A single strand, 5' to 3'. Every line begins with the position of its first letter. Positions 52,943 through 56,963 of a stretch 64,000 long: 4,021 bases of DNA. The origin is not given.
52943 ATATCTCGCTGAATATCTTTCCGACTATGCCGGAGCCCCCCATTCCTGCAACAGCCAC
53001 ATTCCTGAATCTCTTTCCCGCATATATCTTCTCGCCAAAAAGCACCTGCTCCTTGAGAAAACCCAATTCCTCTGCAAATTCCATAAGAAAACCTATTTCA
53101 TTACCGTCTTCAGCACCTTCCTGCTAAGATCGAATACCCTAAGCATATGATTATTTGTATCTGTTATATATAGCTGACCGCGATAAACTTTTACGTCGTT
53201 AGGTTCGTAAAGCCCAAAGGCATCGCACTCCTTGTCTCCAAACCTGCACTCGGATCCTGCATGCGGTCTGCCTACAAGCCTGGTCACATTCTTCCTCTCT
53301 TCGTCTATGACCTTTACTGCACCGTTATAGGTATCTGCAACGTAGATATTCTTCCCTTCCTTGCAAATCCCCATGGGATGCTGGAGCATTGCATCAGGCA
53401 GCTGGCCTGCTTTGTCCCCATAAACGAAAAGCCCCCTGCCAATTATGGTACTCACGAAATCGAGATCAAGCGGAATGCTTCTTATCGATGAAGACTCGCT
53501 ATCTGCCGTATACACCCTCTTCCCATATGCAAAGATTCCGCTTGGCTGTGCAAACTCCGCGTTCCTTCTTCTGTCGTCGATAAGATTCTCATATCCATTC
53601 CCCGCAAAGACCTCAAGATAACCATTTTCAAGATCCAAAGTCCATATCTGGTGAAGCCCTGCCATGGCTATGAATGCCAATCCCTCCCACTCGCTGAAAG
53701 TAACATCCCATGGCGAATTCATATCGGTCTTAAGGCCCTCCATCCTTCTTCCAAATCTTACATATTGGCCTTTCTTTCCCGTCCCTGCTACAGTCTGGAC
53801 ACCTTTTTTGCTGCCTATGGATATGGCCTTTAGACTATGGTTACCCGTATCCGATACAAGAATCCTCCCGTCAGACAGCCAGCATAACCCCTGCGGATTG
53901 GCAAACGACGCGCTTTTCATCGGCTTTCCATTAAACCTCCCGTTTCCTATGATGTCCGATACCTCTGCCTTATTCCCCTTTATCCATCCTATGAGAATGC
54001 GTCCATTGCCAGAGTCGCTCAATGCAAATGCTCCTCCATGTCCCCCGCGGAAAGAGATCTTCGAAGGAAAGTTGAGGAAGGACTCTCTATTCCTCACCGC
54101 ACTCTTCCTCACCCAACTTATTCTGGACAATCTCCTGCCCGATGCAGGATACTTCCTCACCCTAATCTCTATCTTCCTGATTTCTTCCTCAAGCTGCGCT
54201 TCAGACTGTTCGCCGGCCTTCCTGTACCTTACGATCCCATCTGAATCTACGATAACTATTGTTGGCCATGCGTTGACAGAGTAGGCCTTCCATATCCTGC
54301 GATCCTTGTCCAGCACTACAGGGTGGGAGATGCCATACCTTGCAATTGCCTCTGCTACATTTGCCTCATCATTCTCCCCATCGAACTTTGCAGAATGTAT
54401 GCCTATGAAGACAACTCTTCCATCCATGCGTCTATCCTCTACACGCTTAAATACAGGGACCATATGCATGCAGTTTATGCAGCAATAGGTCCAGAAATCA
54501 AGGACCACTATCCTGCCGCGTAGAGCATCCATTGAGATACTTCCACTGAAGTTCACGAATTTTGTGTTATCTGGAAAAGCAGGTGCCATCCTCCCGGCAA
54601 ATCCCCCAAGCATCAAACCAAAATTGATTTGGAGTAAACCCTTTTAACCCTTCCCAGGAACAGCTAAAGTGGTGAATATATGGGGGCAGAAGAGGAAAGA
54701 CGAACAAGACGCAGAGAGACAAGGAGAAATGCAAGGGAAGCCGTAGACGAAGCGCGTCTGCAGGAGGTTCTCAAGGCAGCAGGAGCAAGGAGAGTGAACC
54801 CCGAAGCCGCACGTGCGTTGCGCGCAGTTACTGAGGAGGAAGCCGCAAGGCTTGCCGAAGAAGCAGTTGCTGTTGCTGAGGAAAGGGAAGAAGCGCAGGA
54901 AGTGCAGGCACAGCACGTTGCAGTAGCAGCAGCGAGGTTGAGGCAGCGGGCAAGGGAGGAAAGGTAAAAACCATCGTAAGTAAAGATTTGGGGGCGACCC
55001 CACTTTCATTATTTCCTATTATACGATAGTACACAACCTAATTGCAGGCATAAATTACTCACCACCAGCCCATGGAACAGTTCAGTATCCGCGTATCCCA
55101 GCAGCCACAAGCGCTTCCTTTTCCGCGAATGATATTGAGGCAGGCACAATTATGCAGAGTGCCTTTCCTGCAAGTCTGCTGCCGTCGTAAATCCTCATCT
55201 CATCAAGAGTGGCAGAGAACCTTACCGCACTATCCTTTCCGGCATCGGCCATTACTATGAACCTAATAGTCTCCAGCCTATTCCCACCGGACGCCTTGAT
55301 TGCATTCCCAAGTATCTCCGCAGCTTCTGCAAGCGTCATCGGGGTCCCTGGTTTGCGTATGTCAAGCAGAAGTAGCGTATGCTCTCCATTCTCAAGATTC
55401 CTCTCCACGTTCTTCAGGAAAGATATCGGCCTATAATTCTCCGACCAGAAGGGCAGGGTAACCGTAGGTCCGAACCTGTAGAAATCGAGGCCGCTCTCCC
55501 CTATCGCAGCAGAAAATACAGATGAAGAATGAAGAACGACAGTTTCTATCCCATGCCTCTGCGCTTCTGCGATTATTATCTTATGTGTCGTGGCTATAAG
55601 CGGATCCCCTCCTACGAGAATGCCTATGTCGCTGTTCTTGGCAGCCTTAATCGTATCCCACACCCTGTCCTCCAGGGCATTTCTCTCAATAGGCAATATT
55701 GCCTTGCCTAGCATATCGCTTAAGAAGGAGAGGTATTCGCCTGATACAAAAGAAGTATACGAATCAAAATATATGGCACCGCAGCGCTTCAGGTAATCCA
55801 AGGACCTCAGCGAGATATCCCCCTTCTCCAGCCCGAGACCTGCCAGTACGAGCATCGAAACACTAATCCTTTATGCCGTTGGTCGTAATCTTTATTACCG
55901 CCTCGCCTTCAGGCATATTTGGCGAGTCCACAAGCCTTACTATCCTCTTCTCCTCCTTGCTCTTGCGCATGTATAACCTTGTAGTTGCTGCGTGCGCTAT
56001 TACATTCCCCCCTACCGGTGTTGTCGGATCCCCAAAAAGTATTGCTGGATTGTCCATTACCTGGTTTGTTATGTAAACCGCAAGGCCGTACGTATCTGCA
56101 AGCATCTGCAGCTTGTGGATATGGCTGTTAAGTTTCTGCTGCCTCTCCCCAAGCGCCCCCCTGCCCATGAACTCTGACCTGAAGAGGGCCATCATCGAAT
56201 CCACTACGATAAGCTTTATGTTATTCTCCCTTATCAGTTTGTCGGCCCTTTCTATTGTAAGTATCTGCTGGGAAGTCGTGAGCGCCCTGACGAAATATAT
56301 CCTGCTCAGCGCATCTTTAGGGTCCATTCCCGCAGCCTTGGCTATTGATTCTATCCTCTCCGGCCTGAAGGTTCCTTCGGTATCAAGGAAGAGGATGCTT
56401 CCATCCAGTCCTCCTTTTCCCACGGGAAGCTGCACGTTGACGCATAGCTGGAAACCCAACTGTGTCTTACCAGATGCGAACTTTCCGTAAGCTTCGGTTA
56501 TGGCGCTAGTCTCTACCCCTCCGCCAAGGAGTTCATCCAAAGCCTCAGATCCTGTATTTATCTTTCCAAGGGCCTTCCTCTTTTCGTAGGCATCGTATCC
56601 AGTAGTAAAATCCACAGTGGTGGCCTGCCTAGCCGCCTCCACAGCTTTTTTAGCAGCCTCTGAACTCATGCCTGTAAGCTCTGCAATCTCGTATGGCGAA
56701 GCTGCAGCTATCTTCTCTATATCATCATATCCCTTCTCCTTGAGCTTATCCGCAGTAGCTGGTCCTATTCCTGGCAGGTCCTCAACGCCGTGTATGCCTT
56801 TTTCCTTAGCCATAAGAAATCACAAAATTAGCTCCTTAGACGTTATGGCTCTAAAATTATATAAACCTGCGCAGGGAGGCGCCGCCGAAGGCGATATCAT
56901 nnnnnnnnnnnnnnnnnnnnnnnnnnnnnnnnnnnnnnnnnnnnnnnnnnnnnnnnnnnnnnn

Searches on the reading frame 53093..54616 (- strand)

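Call 26: search_protein_families(library=pfam, proteins=[window:53093-54616:-], max_evalue=0.0001)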
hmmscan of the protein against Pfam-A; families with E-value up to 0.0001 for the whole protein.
window:53093-54616:- (507 aa): 5 families
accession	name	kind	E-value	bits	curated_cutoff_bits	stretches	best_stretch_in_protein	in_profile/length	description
PF01436.27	NHL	-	3.7e-23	80.8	20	1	238-263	1-26/28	NHL repeat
PF13905.12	Thioredoxin_8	-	1.5e-14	54.5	27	1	34-129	1-94/94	Thioredoxin-like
PF08534.16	Redoxin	-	2e-11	44.3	26.6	1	26-143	20-145/148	Redoxin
PF00578.27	AhpC-TSA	-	2.7e-11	43.9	26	1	9-131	3-123/124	AhpC/TSA family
PF00085.26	Thioredoxin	-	5.6e-05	23.5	23.5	0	35-85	19-68/103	Thioredoxin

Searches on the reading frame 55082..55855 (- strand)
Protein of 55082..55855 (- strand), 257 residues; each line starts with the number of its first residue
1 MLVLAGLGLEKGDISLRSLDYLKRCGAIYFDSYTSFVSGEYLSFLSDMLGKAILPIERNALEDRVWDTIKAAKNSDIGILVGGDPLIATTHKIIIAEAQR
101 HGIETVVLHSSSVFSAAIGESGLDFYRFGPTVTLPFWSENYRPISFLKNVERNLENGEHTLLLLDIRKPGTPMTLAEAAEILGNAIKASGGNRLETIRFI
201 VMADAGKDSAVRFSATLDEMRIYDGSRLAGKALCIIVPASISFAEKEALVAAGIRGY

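Call 26: search_protein_families(library=pfam, proteins=[window:55082-55855:-], max_evalue=0.0001)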
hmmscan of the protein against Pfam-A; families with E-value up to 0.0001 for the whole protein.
window:55082-55855:- (257 aa): 1 family
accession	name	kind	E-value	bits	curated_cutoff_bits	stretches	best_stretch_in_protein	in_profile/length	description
PF00590.25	TP_methylase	-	1.9e-12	48.1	27.8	1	1-219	1-210/212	Tetrapyrrole (Corrin/Porphyrin) Methylases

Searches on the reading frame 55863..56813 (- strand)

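Call 26: search_protein_families(library=pfam, proteins=[window:55863-56813:-], max_evalue=0.0001)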
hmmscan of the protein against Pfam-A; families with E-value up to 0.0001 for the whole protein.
window:55863-56813:- (316 aa): 5 families
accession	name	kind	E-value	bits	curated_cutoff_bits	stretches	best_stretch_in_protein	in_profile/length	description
PF08423.17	Rad51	-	4e-86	288.7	22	1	78-316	1-243/244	Rad51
PF00154.27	RecA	-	6.5e-18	65.6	27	1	78-289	26-225/262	recA bacterial DNA recombination protein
PF14520.12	HHH_5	-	1.9e-11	44.7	27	1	11-62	5-56/57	Helix-hairpin-helix domain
PF13481.12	AAA_25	-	9.2e-06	25.8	27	1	85-249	15-187/195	AAA domain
PF06745.19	ATPase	-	1.3e-05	25.2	26.6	1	86-296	2-201/231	KaiC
